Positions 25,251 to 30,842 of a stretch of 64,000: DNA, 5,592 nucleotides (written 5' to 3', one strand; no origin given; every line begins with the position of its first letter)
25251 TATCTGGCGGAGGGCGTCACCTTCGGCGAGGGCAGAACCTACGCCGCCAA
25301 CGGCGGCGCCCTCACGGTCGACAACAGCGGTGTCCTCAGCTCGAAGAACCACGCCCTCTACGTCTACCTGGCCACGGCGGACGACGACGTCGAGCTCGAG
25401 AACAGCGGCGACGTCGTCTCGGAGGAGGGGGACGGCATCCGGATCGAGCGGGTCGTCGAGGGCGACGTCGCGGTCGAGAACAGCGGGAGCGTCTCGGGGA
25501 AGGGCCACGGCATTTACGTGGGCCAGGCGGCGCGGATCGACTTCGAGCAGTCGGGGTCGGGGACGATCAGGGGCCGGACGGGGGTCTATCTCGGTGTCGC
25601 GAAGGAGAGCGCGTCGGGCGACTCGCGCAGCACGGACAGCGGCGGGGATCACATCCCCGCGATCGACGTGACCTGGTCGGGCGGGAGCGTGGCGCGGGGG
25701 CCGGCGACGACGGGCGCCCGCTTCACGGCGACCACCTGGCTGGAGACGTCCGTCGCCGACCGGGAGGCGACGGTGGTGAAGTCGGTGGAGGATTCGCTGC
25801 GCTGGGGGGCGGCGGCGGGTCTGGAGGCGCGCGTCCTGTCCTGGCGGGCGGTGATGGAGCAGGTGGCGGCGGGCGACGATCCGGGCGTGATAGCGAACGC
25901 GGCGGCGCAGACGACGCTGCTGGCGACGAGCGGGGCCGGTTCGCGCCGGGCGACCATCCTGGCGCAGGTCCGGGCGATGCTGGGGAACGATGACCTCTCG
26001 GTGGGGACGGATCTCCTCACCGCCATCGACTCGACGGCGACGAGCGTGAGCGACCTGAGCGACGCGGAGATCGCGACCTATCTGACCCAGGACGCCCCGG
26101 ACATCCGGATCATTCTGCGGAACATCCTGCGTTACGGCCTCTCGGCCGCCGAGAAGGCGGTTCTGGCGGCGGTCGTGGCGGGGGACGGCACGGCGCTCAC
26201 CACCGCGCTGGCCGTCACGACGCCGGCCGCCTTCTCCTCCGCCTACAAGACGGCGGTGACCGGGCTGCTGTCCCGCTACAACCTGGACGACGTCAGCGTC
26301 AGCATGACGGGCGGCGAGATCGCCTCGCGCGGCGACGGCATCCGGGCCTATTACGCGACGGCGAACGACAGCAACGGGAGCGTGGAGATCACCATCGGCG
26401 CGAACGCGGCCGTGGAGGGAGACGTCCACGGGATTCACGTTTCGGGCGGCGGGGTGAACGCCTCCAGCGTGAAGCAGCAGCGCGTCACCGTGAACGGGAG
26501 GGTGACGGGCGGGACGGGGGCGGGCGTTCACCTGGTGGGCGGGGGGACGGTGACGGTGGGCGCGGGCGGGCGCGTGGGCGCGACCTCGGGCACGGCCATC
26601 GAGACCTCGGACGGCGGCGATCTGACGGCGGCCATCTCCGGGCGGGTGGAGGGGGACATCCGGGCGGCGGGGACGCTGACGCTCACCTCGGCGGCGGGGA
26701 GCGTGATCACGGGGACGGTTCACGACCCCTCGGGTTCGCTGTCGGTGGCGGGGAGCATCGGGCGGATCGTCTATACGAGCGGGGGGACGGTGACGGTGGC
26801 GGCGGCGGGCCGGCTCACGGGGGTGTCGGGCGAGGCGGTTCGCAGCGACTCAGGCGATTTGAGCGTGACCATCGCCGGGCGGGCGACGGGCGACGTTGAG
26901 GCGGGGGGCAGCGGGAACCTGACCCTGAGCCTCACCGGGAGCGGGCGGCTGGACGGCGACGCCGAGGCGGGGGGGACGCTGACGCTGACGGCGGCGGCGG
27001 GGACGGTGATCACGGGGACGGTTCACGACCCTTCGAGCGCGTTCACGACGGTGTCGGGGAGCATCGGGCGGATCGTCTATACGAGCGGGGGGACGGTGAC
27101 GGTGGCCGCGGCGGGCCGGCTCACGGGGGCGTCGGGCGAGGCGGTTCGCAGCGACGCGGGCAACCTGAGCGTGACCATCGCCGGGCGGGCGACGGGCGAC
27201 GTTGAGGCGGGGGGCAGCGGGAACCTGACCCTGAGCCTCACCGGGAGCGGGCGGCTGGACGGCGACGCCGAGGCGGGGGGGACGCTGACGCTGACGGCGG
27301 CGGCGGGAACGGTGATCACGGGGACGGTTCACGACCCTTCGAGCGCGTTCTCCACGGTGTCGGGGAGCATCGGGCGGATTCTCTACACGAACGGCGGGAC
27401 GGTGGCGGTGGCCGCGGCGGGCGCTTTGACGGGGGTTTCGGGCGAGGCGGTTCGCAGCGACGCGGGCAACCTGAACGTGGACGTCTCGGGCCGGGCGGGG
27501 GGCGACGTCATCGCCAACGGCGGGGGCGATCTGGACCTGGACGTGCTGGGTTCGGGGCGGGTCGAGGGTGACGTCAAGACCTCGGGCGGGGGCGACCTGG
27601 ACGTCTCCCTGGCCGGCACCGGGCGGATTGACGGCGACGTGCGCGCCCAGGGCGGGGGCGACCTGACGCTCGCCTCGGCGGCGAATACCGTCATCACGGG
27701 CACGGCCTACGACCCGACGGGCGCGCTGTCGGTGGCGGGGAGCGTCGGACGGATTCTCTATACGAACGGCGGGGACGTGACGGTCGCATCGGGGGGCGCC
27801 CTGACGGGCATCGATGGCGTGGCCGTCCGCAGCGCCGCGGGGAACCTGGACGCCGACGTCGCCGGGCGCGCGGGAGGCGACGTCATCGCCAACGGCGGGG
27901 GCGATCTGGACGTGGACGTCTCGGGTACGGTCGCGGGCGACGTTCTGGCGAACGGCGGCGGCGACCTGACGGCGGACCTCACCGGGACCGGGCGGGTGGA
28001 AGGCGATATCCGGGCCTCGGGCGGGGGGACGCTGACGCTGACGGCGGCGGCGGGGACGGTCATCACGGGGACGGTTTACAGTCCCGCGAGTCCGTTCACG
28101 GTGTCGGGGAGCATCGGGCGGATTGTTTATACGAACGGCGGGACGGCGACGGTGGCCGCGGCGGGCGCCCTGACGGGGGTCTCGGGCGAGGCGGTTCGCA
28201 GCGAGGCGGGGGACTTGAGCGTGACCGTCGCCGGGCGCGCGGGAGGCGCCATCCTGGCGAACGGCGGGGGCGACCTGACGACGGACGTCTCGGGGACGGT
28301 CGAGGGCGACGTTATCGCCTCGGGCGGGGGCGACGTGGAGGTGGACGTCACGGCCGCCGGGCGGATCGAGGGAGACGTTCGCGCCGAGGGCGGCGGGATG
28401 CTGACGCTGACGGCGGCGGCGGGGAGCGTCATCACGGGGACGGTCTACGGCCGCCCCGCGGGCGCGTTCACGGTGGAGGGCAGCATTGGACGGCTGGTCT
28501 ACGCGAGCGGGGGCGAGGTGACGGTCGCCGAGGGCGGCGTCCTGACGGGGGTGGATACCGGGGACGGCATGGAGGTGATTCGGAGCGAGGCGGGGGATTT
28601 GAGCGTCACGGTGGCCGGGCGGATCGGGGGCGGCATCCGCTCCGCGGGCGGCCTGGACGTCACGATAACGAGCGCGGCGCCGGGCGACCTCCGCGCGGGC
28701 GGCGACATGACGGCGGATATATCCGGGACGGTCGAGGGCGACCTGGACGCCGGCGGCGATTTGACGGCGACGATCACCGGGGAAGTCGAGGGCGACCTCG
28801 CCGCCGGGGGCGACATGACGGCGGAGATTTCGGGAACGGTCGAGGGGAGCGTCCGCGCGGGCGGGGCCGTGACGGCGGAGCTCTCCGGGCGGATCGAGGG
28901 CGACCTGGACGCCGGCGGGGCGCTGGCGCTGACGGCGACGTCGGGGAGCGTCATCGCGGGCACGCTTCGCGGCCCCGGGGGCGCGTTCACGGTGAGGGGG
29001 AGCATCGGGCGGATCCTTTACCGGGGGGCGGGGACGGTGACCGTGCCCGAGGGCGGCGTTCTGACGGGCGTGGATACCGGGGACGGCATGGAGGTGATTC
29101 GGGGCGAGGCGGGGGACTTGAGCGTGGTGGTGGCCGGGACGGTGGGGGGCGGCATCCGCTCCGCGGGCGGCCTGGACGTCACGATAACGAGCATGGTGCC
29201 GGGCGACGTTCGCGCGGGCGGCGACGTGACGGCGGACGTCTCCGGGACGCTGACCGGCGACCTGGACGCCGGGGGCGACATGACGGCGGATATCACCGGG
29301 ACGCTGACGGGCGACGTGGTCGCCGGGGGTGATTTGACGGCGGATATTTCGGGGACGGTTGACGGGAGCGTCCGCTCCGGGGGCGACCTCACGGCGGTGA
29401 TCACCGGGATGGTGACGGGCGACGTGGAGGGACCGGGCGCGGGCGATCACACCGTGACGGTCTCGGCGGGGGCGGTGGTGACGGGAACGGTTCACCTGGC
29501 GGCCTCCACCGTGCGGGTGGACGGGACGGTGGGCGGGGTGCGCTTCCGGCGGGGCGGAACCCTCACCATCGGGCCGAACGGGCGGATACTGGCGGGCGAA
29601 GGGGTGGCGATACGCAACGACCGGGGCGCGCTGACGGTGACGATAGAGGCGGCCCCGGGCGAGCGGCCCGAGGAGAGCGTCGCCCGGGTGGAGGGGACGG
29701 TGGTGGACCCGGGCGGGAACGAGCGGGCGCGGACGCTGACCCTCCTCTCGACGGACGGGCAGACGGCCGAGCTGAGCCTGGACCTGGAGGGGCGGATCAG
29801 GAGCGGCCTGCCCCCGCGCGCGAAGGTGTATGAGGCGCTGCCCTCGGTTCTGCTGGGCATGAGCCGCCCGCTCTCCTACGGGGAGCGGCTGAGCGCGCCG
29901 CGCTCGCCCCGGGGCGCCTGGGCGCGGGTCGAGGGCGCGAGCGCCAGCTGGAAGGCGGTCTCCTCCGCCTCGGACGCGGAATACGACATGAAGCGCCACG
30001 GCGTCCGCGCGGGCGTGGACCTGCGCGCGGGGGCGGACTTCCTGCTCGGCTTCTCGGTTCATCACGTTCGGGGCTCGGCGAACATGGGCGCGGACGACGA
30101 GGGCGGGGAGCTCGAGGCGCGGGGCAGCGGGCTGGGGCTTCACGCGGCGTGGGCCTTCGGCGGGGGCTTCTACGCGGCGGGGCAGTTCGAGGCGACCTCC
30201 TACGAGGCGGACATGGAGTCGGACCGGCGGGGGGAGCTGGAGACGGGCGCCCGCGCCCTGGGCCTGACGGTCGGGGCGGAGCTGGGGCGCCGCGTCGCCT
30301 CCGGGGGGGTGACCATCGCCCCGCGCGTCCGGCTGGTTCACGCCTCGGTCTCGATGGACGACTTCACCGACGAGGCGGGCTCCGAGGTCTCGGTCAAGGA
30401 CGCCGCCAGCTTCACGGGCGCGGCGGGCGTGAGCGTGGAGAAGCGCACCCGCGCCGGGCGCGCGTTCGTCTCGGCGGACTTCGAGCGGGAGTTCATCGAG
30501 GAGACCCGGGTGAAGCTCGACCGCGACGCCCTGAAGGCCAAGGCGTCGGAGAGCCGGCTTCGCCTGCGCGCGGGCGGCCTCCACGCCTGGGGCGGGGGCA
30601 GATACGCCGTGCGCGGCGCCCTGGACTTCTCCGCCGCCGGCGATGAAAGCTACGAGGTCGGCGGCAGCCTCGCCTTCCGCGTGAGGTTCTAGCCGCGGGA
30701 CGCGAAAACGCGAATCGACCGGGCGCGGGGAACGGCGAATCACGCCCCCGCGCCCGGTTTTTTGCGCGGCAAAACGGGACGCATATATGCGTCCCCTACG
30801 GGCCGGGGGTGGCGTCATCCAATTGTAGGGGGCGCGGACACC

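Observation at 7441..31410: A ~24-kb accessory segment bracketed by ~0.7-kb inverted repeats that abut two outward-facing autotransporter paralogues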

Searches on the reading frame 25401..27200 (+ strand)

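Call 13: search_protein_families(library=pfam, proteins=[window:25401-27200:+], max_evalue=0.01)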
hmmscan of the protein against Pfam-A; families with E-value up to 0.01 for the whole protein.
window:25401-27200:+ (600 aa): 1 family
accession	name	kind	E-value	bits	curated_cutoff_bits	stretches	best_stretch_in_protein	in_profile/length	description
PF22692.1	LlgE_F_G_D1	-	0.0076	16.8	27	0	548-592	7-46/64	Flagellar hook protein FlgE/F/G D1 domain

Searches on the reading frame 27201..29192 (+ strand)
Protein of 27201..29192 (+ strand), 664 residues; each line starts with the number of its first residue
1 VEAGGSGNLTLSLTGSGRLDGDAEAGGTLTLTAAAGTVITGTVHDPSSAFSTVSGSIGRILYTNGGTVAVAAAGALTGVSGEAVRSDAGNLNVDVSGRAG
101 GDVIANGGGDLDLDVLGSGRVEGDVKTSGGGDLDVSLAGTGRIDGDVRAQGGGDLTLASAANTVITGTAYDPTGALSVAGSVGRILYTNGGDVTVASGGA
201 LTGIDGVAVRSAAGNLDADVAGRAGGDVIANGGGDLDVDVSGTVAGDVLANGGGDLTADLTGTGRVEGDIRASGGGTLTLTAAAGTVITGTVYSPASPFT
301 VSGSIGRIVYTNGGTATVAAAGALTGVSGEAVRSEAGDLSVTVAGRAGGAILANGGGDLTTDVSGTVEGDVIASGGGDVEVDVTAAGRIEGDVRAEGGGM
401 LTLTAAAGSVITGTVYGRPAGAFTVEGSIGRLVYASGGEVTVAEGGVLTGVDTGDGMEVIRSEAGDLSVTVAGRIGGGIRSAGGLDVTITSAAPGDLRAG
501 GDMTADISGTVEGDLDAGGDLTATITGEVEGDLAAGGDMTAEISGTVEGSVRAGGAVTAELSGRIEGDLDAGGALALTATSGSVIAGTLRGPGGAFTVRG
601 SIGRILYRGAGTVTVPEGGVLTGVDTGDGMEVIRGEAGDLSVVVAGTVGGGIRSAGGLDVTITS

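Call 13: search_protein_families(library=pfam, proteins=[window:27201-29192:+], max_evalue=0.01)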
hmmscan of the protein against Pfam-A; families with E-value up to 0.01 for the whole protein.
window:27201-29192:+ (664 aa): 1 family
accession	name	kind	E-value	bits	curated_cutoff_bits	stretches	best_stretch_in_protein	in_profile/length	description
PF04519.19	Bactofilin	-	4.6e-10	40.1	27.9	2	503-588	17-96/98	Polymer-forming cytoskeletal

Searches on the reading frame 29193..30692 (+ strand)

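Call 13: search_protein_families(library=pfam, proteins=[window:29193-30692:+], max_evalue=0.01)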
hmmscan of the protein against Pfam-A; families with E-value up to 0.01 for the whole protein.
window:29193-30692:+ (499 aa): 2 families
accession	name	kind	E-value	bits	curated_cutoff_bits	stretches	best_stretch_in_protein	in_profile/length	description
PF03797.25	Autotransporter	-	7.2e-26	91.9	26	1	242-469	1-246/255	Autotransporter beta-domain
PF04519.19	Bactofilin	-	3.6e-07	30.8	27.9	1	4-79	11-81/98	Polymer-forming cytoskeletal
